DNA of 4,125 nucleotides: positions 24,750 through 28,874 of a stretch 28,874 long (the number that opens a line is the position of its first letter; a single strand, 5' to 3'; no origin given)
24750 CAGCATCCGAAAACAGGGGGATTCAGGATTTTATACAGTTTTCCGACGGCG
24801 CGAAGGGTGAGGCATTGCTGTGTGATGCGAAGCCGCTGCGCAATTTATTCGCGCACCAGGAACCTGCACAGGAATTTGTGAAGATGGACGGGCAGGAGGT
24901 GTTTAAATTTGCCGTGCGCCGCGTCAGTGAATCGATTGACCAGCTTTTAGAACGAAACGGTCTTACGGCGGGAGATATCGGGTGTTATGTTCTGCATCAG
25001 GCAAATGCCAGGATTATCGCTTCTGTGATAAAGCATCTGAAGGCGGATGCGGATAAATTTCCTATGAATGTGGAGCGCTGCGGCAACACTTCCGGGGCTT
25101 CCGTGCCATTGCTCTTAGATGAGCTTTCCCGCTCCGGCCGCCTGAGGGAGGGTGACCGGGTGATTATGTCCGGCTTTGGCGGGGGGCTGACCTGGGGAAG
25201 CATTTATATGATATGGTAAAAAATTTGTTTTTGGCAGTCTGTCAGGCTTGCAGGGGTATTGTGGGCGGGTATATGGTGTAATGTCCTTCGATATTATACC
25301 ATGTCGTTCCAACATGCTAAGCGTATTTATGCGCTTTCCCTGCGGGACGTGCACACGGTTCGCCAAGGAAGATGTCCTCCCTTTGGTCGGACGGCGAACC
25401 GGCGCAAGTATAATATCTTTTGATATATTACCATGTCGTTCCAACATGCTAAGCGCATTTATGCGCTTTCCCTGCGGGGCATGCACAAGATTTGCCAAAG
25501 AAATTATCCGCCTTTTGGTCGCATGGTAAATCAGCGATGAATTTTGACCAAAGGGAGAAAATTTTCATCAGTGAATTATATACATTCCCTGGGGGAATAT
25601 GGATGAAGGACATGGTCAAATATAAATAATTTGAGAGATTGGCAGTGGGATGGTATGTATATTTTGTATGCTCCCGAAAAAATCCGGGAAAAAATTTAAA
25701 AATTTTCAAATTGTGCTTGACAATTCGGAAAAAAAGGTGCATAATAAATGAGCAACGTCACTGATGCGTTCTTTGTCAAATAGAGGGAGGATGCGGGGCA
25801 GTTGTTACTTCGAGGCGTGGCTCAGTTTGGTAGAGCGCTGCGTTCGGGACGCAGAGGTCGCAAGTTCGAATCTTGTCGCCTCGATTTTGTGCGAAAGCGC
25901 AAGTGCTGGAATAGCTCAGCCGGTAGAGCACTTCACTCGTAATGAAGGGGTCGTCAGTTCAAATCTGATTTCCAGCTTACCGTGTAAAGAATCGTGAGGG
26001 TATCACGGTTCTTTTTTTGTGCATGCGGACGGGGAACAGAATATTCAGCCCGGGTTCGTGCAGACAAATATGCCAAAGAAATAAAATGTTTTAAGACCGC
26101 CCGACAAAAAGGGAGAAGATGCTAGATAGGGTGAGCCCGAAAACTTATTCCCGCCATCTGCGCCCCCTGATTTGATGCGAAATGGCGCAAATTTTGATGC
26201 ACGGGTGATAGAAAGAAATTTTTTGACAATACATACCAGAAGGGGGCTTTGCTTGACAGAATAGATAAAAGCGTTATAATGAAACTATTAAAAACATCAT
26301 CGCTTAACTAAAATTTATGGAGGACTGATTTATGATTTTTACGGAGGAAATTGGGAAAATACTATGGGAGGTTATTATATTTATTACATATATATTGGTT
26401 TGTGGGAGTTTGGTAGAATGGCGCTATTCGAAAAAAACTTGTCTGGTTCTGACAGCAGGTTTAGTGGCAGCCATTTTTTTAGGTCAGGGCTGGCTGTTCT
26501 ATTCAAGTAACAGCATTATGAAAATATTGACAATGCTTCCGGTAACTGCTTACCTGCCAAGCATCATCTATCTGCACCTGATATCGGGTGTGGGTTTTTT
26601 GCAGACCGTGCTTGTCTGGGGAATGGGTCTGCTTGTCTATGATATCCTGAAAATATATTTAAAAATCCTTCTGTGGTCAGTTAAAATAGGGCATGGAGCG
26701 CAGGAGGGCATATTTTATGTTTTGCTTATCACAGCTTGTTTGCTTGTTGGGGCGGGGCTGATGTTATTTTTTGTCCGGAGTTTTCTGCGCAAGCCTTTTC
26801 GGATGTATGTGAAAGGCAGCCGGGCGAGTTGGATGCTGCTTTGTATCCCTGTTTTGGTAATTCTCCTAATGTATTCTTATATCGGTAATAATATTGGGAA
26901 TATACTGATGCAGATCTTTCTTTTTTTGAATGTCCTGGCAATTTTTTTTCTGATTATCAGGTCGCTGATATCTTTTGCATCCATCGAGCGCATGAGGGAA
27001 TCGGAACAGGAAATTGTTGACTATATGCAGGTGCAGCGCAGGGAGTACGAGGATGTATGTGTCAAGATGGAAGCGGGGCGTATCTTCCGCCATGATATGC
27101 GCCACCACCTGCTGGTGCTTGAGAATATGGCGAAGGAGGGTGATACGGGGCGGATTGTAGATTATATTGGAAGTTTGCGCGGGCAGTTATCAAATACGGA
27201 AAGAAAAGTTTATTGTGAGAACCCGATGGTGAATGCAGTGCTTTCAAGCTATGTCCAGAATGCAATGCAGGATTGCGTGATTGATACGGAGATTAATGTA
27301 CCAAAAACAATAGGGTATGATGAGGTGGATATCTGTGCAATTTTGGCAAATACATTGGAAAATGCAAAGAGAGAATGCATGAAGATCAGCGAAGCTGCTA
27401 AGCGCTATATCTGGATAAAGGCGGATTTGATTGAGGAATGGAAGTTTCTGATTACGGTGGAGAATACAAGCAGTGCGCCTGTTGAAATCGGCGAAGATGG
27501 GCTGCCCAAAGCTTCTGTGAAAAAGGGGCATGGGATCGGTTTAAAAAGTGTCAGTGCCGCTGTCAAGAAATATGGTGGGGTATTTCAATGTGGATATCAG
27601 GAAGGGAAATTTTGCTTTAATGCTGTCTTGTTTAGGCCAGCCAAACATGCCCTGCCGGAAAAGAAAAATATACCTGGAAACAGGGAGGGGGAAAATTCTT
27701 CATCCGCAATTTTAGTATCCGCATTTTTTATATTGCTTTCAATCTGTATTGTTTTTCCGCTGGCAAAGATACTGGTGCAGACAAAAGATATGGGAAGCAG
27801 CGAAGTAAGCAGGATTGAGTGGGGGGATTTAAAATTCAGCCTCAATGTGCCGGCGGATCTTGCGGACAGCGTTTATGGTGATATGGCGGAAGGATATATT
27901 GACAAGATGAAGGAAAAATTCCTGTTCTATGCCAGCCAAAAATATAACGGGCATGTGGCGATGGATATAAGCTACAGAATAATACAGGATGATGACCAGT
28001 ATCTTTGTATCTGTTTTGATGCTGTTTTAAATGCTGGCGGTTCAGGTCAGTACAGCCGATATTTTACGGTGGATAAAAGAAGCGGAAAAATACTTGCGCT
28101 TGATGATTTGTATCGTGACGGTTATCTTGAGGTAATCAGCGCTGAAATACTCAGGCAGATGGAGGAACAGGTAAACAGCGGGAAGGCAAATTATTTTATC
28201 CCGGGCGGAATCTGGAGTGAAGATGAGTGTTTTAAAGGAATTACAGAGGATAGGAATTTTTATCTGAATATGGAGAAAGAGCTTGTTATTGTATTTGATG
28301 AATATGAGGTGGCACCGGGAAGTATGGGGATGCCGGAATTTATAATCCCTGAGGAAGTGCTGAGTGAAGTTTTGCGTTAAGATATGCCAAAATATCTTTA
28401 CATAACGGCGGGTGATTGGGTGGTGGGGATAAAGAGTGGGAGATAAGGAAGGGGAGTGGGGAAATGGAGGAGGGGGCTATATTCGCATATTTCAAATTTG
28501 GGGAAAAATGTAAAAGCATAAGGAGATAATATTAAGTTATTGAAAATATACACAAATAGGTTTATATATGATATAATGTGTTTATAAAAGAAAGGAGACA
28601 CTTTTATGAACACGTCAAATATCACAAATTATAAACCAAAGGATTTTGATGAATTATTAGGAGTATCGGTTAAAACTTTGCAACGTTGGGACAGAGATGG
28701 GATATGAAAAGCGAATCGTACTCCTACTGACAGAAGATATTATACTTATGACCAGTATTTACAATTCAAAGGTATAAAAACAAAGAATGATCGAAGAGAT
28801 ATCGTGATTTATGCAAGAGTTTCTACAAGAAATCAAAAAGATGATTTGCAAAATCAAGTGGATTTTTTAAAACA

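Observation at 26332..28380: AgrC/NatK-type histidine kinase fused to an extracytoplasmic RsiV-like (DUF4163/DUF3298) domain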

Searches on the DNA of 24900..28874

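Call 50: search_rna_families(source=window, start=24900, end=28874, threshold=evalue, max_evalue=0.1)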
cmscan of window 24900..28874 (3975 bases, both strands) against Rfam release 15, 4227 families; matches with E-value up to 0.1: 4.
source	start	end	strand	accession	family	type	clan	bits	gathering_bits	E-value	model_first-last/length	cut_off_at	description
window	25905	25977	+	RF00005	tRNA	Gene; tRNA;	CL00001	69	29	3.6e-14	1-71/71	no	tRNA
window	25811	25884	+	RF00005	tRNA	Gene; tRNA;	CL00001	66.7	29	1.6e-13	1-71/71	no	tRNA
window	25905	25978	-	RF04354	Plastid-ycf2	Cis-reg;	-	25.3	65.7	0.044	1-75/75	no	Plastid-ycf2 5UTR RNA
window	26425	26505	-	RF00010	RNaseP_bact_a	Gene; ribozyme;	CL00002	15.2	100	0.077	1-367/367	no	Bacterial RNase P class A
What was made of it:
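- Tried and rejected: Rfam scan of 24900-28874: only the two tRNAs (call 50).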
